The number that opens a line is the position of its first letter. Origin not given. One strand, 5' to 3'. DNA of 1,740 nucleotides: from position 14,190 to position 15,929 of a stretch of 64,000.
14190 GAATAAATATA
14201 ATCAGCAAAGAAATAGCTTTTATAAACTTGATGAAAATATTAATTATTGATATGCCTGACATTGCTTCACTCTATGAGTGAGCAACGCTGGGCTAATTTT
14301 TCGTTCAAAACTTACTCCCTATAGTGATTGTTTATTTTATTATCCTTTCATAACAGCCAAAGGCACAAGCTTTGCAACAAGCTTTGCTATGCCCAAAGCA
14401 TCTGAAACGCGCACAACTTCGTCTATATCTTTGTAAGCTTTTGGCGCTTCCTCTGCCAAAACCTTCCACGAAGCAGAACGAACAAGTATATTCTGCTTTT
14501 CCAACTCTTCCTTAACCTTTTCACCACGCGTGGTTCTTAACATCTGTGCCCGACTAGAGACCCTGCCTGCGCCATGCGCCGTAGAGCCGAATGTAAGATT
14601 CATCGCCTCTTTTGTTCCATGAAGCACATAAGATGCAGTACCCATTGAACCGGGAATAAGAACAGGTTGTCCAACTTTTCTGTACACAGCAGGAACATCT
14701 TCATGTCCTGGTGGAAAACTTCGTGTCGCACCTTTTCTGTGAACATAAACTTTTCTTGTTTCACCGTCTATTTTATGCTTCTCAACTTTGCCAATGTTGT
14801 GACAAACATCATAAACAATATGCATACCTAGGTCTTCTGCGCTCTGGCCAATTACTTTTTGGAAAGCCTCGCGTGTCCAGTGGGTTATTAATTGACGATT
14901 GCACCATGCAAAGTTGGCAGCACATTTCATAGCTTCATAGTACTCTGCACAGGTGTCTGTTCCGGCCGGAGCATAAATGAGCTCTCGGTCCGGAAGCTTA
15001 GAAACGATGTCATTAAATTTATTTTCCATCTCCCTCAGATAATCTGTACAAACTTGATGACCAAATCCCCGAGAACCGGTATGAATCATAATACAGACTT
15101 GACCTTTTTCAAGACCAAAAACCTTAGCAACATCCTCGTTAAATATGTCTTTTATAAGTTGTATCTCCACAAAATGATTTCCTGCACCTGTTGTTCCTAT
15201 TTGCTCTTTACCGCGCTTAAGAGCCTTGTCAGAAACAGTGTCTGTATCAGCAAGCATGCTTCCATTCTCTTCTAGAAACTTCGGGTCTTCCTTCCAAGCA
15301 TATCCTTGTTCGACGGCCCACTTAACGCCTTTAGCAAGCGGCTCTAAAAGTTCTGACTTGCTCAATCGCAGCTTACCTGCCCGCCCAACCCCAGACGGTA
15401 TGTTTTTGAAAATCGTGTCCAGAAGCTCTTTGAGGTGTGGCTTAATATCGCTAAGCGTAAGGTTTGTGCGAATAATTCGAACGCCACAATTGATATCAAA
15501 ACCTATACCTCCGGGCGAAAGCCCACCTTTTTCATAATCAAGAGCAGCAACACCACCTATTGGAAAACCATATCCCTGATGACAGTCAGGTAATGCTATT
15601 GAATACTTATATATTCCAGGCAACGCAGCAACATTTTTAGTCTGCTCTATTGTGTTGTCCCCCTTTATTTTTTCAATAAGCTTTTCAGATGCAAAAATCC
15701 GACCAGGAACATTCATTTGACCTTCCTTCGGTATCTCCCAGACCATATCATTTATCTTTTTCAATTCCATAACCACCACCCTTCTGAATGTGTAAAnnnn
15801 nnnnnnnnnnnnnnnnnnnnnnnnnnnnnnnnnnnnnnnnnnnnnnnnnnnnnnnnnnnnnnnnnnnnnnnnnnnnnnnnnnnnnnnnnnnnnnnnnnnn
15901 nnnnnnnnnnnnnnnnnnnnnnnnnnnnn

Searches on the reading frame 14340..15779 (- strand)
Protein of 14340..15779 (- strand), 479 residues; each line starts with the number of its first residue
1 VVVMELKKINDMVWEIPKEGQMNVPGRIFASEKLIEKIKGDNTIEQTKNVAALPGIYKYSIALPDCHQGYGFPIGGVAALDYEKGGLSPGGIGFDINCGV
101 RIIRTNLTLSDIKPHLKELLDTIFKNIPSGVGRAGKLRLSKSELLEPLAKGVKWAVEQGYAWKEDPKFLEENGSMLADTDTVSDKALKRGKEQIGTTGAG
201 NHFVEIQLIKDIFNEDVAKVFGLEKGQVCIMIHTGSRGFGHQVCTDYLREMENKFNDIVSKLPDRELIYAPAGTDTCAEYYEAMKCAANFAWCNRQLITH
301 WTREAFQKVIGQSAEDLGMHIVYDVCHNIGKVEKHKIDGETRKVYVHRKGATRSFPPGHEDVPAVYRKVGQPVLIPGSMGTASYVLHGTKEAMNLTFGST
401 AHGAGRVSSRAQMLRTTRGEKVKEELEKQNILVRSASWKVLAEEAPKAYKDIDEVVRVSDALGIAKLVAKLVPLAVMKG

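Call 8: search_protein_families(library=pfam, proteins=[window:14340-15779:-], max_evalue=0.01)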
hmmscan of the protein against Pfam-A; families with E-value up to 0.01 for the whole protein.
window:14340-15779:- (479 aa): 1 family
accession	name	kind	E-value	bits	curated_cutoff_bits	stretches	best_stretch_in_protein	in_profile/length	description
PF01139.22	RtcB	-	2e-171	571.4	27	1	46-479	1-426/426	tRNA-splicing ligase RtcB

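Call 12: find_related_loci(query=window:14340-15779:-, collection=genome_contigs, flank=10000)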
Query window:14340-15779:- (479 aa) in genome_contigs; peptide patterns used: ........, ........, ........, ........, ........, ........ (x = any residue, [..] = any of these).
266 stretches matched a pattern; 59 encode a relative of the query (tblastn E <= 1e-3); 59 distinct loci.
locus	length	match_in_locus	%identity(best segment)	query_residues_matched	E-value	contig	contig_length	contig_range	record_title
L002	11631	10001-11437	90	1-479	0e+0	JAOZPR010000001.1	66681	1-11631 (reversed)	MAG: Candidatus Aenigmatarchaeota archaeon isolate GMC4.metabat2.263 GMC4_146_length_66681_cov_10.267943, whole genome s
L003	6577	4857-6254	59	13-479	0e+0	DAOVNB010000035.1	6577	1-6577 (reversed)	MAG TPA_asm: archaeon isolate CSMAG_1486 CSMAG_1486_k141_1668068_length_6577_cov_27.8592, whole genome shotgun sequence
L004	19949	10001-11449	56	6-479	0e+0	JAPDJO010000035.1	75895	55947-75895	MAG: Thermoplasmatota archaeon isolate S4B1_HD70 c_000000000131, whole genome shotgun sequence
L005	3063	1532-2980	56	6-479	0e+0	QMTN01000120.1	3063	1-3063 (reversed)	MAG: Thermoplasmata archaeon isolate B18_G2 B18_Guay2_scaffold_33005, whole genome shotgun sequence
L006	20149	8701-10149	57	6-479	0e+0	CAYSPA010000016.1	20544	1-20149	MAG TPA_asm: uncultured Thermoplasmatales archaeon isolate binchicken_co357_50 genome assembly, contig: NODE_999_length_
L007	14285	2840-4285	56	6-479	0e+0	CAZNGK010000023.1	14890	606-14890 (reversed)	MAG TPA_asm: uncultured Thermoplasmatales archaeon isolate SRP338002_co1_123 genome assembly, contig: NODE_3748_length_1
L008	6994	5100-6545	55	6-479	0e+0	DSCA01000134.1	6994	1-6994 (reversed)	MAG TPA_asm: Thermoplasmatales archaeon isolate SpSt-1185 Ga0129302_1006917, whole genome shotgun sequence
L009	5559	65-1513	57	6-479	0e+0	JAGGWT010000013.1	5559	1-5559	MAG: Thermoplasmata archaeon isolate AUK133 PB_MBMC_087_c_000000000050, whole genome shotgun sequence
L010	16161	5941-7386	56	6-479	0e+0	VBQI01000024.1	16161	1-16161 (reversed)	MAG: Thermoplasmata archaeon isolate M10_bin2222 scaffold1560, whole genome shotgun sequence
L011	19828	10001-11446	56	6-479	0e+0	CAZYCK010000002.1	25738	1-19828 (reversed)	MAG TPA_asm: uncultured Thermoplasmatales archaeon isolate binchicken_co164_186 genome assembly, contig: NODE_226_length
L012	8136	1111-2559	57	6-479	0e+0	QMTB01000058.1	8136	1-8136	MAG: Thermoplasmata archaeon isolate B44_G15 B44_Guay15_scaffold_02905, whole genome shotgun sequence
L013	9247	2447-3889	56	8-479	0e+0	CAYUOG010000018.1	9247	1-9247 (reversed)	MAG TPA_asm: uncultured Thermoplasmatales archaeon isolate binchicken_co6_401 genome assembly, contig: NODE_9381_length_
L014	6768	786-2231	55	6-479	0e+0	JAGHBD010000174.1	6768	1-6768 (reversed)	MAG: Thermoplasmata archaeon isolate AUK247 PB_MBMC_201_c_000000000109, whole genome shotgun sequence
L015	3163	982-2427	55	6-479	0e+0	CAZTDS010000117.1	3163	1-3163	MAG TPA_asm: uncultured Thermoplasmatales archaeon isolate binchicken_co355_288 genome assembly, contig: NODE_36900_leng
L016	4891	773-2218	55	6-479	0e+0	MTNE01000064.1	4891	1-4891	MAG: Thermoplasmatales archaeon JdFR-43 JGI24020J35080_1004646, whole genome shotgun sequence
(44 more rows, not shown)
